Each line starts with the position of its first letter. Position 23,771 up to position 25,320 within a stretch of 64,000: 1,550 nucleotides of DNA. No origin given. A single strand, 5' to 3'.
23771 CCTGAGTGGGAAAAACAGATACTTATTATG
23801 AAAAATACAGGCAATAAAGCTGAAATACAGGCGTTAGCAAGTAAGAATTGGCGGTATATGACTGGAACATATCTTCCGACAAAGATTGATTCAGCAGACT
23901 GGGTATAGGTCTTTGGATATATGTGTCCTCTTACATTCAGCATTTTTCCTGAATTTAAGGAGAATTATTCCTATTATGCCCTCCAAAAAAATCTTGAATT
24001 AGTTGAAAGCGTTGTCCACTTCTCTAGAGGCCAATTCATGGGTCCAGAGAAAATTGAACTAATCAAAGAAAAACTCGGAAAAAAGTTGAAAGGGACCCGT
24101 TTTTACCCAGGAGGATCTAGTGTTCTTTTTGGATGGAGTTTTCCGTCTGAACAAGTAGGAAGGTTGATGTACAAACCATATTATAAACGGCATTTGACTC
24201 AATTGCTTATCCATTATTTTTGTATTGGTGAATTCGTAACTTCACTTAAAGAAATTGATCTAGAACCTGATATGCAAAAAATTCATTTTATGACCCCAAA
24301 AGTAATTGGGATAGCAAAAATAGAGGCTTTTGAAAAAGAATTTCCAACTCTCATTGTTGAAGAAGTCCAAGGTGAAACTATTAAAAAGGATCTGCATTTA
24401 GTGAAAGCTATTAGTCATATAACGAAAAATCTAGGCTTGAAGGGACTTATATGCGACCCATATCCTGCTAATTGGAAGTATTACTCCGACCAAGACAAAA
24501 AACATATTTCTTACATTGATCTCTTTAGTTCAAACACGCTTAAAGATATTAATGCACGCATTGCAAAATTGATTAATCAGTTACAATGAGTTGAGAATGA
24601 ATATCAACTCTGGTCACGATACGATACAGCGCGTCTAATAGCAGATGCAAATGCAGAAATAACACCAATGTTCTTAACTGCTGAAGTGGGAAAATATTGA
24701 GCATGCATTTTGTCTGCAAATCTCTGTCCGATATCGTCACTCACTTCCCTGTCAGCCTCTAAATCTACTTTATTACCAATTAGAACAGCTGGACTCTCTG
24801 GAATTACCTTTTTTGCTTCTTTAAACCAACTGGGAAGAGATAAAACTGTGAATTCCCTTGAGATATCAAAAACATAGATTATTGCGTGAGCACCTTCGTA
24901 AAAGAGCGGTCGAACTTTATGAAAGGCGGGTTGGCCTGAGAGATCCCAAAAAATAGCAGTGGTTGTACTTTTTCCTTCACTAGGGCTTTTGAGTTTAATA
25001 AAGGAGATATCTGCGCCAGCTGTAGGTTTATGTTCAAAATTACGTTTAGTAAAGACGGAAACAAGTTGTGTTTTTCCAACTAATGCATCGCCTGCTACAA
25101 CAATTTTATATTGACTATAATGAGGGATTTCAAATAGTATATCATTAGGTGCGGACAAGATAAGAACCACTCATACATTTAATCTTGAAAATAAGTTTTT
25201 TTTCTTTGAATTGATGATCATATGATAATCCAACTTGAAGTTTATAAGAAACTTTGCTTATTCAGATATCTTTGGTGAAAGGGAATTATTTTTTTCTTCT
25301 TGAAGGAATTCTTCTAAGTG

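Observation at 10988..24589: Collinear gyrB-gyrA-top6B-top6A(-orf222) cluster joins two different type II topoisomerases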

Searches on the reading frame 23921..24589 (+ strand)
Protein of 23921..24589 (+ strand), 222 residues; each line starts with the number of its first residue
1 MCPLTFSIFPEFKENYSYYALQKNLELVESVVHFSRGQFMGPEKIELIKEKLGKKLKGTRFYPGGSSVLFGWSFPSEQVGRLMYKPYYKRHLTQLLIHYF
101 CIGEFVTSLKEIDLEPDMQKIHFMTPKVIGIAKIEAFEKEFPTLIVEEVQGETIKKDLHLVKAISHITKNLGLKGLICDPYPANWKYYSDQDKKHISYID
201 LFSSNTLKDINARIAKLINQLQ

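Call 4: search_protein_families(library=pfam, proteins=[window:23921-24589:+], max_evalue=0.01)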
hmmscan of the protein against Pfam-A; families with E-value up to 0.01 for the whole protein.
window:23921-24589:+ (222 aa): 0 families

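Call 5: search_protein_families(library=ncbifam, proteins=[window:23921-24589:+], max_evalue=0.01)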
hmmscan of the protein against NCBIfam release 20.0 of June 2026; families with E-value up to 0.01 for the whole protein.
window:23921-24589:+ (222 aa): 0 families

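Call 33: find_homologous_proteins(query=window:23921-24589:+, max_evalue=0.001)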
Query window:23921-24589:+ (222 aa): 27 proteins with E <= 0.001 among 226 candidates.
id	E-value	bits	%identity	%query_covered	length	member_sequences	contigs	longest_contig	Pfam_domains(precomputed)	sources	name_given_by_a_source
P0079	3.4e-146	503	100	100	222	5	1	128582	-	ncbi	-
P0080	3.3e-123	427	84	100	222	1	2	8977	-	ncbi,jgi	ncbi:MAG: hypothetical protein ACW98I_18530 [Candidatus Hodarchaeales archaeon]|jgi:hypothetical pro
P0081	1.6e-118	412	82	100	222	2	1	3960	-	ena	-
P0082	1.8e-116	405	80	100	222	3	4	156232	-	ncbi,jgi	ncbi:MAG: hypothetical protein ACW97Z_00135 [Candidatus Hodarchaeales archaeon]|jgi:hypothetical pro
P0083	2.0e-114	399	78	100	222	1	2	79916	-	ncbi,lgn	-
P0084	8.0e-114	397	82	97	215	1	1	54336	-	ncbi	-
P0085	9.3e-114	397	78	100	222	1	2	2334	-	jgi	jgi:hypothetical protein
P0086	6.1e-72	260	56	100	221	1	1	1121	-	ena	-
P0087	3.6e-69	251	51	100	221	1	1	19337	-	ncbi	-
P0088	3.0e-68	248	52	100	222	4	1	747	-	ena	-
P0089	1.1e-66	243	51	97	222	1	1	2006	-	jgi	jgi:hypothetical protein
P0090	2.2e-66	242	49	100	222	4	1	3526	-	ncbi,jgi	ncbi:MAG: hypothetical protein ACXAB2_11485 [Candidatus Hodarchaeales archaeon]|jgi:hypothetical pro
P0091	7.1e-66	240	49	100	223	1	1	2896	-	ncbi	-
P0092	9.4e-65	236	48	100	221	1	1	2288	-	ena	-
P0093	1.4e-64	236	95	51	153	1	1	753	-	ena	-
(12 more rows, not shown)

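Call 34: search_protein_families(library=pfam, proteins=[window:23921-24589:+], max_evalue=10)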
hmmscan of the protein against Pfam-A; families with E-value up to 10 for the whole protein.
window:23921-24589:+ (222 aa): 1 family
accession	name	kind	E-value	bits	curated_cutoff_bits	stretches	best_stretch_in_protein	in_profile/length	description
PF11002.13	RDM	-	0.098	13.1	27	1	97-128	9-38/42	RFPL defining motif (RDM)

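Call 37: search_solved_structures(query=A1, max_evalue=10, show_alignments=2)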
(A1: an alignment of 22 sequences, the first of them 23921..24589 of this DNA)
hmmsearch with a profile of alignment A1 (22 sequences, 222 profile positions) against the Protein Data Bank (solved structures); distinct sequences matched with E-value up to 10: 4.
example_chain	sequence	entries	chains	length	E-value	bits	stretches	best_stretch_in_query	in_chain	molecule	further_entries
28nt_s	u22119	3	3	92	0.078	15.6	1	118-154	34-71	Small ribosomal subunit protein uS19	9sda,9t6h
1jsc_A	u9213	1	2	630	0.22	14.1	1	131-177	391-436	ACETOHYDROXY-ACID SYNTHASE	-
6u9d_A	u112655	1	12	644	0.23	14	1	131-177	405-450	Acetolactate synthase catalytic subunit, mitochondrial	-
1n0h_A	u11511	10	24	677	0.25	13.9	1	131-177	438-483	Acetolactate synthase | Acetolactate synthase, mitochondrial | Acetolactate synthase catalytic subunit, mitochondrial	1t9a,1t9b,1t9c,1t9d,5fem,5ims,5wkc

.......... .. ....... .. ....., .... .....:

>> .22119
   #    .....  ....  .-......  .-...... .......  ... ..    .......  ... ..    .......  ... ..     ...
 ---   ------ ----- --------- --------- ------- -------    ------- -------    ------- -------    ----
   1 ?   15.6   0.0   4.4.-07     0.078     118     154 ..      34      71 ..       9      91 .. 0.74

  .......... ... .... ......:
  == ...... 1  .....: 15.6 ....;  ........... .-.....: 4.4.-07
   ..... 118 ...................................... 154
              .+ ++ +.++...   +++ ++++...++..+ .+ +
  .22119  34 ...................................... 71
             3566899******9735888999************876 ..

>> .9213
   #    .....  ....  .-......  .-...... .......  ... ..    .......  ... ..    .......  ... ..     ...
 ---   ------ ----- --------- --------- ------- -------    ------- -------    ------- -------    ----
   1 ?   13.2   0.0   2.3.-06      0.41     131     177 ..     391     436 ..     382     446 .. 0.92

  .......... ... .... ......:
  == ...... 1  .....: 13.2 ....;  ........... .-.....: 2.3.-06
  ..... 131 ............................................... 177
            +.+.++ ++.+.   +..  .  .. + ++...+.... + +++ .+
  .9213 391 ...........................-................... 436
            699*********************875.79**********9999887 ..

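Call 43: predict_structure(alignment_id=A1)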
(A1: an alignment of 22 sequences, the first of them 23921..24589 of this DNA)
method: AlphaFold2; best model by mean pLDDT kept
length: 222 residues; sequences in the alignment: 22
mean_pLDDT: 91.1   pTM: 0.88
mean pLDDT of the five models: 91.1, 90.5, 90.3, 89.9, 89.2
residues with pLDDT >= 90: 152; 70-90: 67; 50-70: 3; < 50: 0
segments of 3 or more residues with pLDDT < 50: none
pLDDT, mean of each block of 10 residues (from residue 1): 81 88 94 89 87 87 89 87 94 94 92 90 93 92 94 94 96 95 94 93 92 93 86
secondary structure, 60 per line:
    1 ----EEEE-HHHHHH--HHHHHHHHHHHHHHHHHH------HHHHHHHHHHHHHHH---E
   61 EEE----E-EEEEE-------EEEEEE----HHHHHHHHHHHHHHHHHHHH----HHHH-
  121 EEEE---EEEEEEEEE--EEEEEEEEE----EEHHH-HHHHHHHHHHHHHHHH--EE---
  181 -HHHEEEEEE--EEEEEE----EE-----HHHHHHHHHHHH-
elements in order: E5-8 H10-15 H18-35 H42-56 E60-63 E70-74 E82-87 H92-111 H116-119 E121-124 E128-136 E139-147 H158-173 E185-190 E193-198 H210-221

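Call 48: fold_search(model_id=the predicted structure, library=pdb)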
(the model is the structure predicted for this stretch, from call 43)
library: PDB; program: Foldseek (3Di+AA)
matches with E <= 10: 1294; with E <= 0.001: 42
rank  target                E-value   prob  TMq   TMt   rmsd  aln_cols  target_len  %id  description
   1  2jbp_C                1.3e-04  1.00  0.39  0.32   9.2       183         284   10  Protein kinase MK2 in complex with an inhibitor (crystal form-2, co- crystallization) (released 2007-03-20)
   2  3fpm                  1.7e-04  1.00  0.39  0.32   8.6       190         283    9  Crystal Structure of a Squarate Inhibitor bound to MAPKAP Kinase-2 (released 2009-04-07)
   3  6fdn_A                1.7e-04  1.00  0.38  0.37  12.6       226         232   12  Rio2 structure (released 2019-01-30)
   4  8p5i_B                1.8e-04  1.00  0.34  0.28   7.6       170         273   15  Kinase domain of mutant human ULK1 in complex with compound XMD-17-51 (released 2024-06-05)
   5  9eed                  2.3e-04  1.00  0.36  0.30   6.5       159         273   17  The Hanks-type kinase PknS from Xanthomonas citri bound to CHIR-124 (released 2025-11-26)
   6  2fum_C                2.4e-04  1.00  0.34  0.30   8.0       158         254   14  Catalytic domain of protein kinase PknB from Mycobacterium tuberculosis in complex with mitoxantrone (released 2006-08-01)
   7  5ce3_B                2.6e-04  1.00  0.41  0.18   6.4       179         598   16  The Yersinia YopO - actin complex with MgADP (released 2016-07-06)
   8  1zar                  2.6e-04  1.00  0.38  0.32  12.6       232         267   11  Crystal Structure of A.fulgidus Rio2 Kinase Complexed With ADP and Manganese Ions (released 2005-06-21)
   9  2jbp_G                2.7e-04  1.00  0.41  0.33   7.3       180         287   11  Protein kinase MK2 in complex with an inhibitor (crystal form-2, co- crystallization) (released 2007-03-20)
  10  3r2y                  2.9e-04  1.00  0.39  0.34   7.3       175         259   12  MK2 kinase bound to Compound 1 (released 2011-05-25)
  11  1nxk_C                3.1e-04  1.00  0.39  0.30   8.7       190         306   11  Crystal structure of staurosporine bound to MAP KAP kinase 2 (released 2003-10-14)
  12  3orm                  3.1e-04  1.00  0.36  0.31   7.8       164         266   15  Mycobacterium tuberculosis PknB kinase domain D76A mutant (released 2010-12-15)
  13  1mru_A                3.1e-04  1.00  0.34  0.29   8.7       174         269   15  Intracellular Ser/Thr protein kinase domain of Mycobacterium tuberculosis PknB. (released 2003-02-11)
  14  8p5i_D                4.2e-04  1.00  0.34  0.29   7.6       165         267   15  Kinase domain of mutant human ULK1 in complex with compound XMD-17-51 (released 2024-06-05)
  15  2jbp_F                4.4e-04  1.00  0.39  0.31   7.1       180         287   12  Protein kinase MK2 in complex with an inhibitor (crystal form-2, co- crystallization) (released 2007-03-20)
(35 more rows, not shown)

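Call 72: search_protein_families(library=pfam, alignment_id=A1, max_evalue=10)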
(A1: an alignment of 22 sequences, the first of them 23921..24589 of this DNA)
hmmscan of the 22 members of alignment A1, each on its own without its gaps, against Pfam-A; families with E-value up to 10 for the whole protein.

A. member 1, window:23921-24589:+ (222 aa): 1 family
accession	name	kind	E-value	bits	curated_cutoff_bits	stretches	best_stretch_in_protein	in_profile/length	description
PF11002.13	RDM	-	0.098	13.1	27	1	97-128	9-38/42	RFPL defining motif (RDM)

B. families by the number of members that match (of 22 scanned): 6 families
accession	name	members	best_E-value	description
PF01552.22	Pico_P2B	1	0.059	Picornavirus 2B protein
PF11002.13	RDM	1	0.098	RFPL defining motif (RDM)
PF10934.14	Sheath_initiator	1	0.11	Contractile injection system sheath initiator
PF14072.11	DndB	1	0.11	DNA-sulfur modification-associated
PF20503.3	DUF6730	1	0.15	Family of unknown function (DUF6730)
PF04011.17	LemA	1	0.22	LemA family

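Call 80: search_protein_representatives(alignment_id=A1)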
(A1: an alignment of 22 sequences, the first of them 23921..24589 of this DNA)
Query: 22 sequences, 222 profile positions. Proteins with E-value up to 0.001 (for the whole library): 48; up to 1e-10: 33; up to 1e-30: 12. The best 48 are listed.
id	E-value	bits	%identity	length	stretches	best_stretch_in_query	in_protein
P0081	1.2e-101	355.0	-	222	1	1-222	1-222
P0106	3.8e-87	307.7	-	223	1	1-222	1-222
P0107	5.4e-78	277.7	-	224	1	1-221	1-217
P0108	9.9e-57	208.2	-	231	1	2-217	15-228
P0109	1.5e-53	197.8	-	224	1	4-221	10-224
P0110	3.7e-52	193.3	-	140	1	83-222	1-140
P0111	3.6e-50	186.7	-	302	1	1-221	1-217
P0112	4.6e-50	186.4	-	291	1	3-221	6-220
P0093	3.1e-48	180.4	-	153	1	1-119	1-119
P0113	3.3e-41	157.5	-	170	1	56-219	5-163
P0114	2.5e-34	134.9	-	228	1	6-218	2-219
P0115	3.5e-33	131.2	-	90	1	1-90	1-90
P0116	5.8e-30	120.7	-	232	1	1-221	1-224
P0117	3.1e-28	115.0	-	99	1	145-222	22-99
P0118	4.2e-27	111.3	-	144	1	95-221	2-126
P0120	4.0e-26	108.1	-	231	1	5-220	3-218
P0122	1.2e-19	86.9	-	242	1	8-220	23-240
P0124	5.7e-17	78.2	-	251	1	14-219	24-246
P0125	8.5e-17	77.6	-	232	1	5-204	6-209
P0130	2.1e-12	63.2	-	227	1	17-220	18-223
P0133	4.5e-12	62.2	-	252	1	57-221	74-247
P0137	3.2e-10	56.1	-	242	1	4-220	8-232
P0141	5.5e-09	52.1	-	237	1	16-220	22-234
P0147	1.0e-05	41.4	-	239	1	6-204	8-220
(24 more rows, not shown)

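Call 81: search_protein_families(library=pfam, proteins=[P0116, P0120, P0122, P0124, P0125, P0130, P0133, P0137, P0141, P0147], max_evalue=1)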
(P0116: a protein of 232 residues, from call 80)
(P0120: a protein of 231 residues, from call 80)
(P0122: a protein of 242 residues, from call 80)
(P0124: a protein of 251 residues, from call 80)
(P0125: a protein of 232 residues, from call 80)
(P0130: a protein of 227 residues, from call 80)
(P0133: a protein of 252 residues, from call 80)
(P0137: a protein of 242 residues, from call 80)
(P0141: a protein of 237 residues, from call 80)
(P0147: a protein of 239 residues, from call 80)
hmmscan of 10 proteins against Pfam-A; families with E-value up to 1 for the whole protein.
P0116 (232 aa): 0 families

P0120 (231 aa): 0 families

P0122 (242 aa): 0 families

P0124 (251 aa): 0 families

P0125 (232 aa): 2 families
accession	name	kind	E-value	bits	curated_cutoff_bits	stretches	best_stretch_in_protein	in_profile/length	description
PF00566.25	RabGAP-TBC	-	0.13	12.3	25.2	1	11-78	121-185/216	Rab-GTPase-TBC domain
PF07430.17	PP1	-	0.63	10.6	20.4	0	99-122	21-44/78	Phloem filament protein PP1 cystatin-like domain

P0130 (227 aa): 3 families
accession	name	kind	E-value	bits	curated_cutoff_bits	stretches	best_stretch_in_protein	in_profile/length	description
PF08887.16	GAD-like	-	0.069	13.5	25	1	69-135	11-76/107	GAD-like domain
PF18363.6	PI_PP_I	-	0.84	10.3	28.5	0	77-117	21-61/94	Phosphoinositide phosphatase insertion domain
PF08761.16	dUTPase_2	-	0.86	10.3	22.9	0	184-211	50-77/162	dUTPase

P0133 (252 aa): 1 family
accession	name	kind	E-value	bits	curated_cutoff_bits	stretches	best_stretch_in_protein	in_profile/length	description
PF21205.3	Rep3_C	-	0.074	13.7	21.1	1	31-53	20-41/59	Initiator Rep protein, WH2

P0137 (242 aa): 2 families
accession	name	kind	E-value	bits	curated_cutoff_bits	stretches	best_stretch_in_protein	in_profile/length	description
PF07967.19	zf-C3HC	-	0.058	13.9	22.2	1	43-80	55-92/132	NuBaID N-terminal domain (aka zf-C3HC)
PF14277.12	DUF4364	-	0.42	10.8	26.9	1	16-55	17-56/162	Domain of unknown function (DUF4364)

P0141 (237 aa): 1 family
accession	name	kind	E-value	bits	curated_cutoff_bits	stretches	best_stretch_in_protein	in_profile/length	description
PF25056.1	DUF7793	-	0.018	15.5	26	1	21-58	14-51/113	Domain of unknown function (DUF7793)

P0147 (239 aa): 1 family
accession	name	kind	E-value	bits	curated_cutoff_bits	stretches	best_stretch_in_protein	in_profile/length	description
PF24911.1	YfjL_C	-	0.068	14.2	28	1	173-214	66-105/117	YfjL-like C-terminal domain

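Call 83: find_encoding_contigs(protein=P0120, flank=6000, max_places=2)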
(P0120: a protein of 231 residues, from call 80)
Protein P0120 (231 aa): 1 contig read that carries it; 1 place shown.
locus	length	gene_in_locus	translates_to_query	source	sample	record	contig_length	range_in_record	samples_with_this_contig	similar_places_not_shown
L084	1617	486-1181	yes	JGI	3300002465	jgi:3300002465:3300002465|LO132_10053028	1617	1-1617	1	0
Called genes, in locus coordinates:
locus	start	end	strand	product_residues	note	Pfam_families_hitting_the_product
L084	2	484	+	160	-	?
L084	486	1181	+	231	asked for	-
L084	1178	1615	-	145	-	?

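Call 84: find_encoding_contigs(protein=P0108, flank=6000, max_places=2)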
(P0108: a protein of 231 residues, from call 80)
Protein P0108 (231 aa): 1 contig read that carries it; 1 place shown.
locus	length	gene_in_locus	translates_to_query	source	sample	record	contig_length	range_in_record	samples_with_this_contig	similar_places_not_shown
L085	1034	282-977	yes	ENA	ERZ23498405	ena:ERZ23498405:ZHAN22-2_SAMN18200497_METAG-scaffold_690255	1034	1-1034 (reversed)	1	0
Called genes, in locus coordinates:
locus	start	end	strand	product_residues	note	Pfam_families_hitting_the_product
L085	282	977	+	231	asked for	-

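Call 100: search_solved_structures(query=A7, max_evalue=10, show_alignments=3)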
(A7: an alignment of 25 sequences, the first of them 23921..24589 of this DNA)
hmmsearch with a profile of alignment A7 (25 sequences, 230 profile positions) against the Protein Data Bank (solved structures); distinct sequences matched with E-value up to 10: 3.
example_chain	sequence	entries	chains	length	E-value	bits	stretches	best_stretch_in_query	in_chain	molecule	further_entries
5cwk_A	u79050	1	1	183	0.17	14.3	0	11-55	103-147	Designed helical repeat protein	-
8wzz_A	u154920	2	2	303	0.43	13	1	193-227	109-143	SDR16 | short-chain dehydrogenase/reductase 16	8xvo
8tbq_H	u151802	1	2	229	1.1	11.7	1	171-206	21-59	SNS-101 Fab heavy chain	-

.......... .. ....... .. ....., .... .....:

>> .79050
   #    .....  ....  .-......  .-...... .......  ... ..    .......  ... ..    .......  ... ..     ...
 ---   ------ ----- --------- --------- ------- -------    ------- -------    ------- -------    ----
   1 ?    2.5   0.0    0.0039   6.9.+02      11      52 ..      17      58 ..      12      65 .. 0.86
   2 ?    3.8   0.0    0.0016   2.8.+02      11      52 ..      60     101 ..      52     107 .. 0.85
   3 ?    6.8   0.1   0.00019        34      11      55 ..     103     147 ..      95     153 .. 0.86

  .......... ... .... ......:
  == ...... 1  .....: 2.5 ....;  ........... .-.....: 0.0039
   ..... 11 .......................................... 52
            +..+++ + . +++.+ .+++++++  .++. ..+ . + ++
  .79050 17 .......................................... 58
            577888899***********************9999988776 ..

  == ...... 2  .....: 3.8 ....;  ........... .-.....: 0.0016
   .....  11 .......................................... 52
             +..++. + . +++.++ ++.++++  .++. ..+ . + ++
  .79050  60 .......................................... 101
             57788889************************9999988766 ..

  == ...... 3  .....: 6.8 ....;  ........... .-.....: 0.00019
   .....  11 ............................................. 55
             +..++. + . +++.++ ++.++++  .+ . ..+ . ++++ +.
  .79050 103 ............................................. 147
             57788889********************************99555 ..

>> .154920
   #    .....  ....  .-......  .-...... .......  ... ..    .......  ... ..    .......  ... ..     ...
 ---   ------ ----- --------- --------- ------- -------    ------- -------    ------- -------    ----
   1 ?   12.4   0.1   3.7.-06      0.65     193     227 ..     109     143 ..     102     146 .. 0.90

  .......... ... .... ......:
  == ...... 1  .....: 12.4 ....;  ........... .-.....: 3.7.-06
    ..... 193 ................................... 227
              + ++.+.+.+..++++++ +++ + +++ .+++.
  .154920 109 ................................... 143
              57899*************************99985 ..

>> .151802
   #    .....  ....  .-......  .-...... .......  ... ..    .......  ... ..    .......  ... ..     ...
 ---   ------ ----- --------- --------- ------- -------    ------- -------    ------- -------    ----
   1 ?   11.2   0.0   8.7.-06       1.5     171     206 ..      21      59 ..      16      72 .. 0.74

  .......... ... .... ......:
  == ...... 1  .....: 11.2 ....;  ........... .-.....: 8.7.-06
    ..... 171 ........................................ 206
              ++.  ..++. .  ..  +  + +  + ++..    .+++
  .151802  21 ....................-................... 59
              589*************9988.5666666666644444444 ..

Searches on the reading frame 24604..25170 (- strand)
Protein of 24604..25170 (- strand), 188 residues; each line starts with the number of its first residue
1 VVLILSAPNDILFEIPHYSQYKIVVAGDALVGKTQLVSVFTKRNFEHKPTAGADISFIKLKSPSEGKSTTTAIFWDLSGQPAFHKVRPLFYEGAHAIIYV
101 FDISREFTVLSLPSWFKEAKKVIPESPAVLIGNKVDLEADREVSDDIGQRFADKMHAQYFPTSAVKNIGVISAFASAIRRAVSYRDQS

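Call 64: search_protein_families(library=pfam, proteins=[window:24604-25170:-], max_evalue=0.001)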
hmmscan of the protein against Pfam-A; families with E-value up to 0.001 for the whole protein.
window:24604-25170:- (188 aa): 3 families
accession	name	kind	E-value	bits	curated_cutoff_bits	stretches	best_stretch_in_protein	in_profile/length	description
PF00071.28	Ras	-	1.4e-33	116.2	21.6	1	22-181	1-160/162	Ras family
PF08477.19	Roc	-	4.1e-24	85.5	27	1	22-136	1-119/119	Ras of Complex, Roc, domain of DAPkinase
PF00025.27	Arf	-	2.4e-07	30.8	22.3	1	19-174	13-167/174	ADP-ribosylation factor family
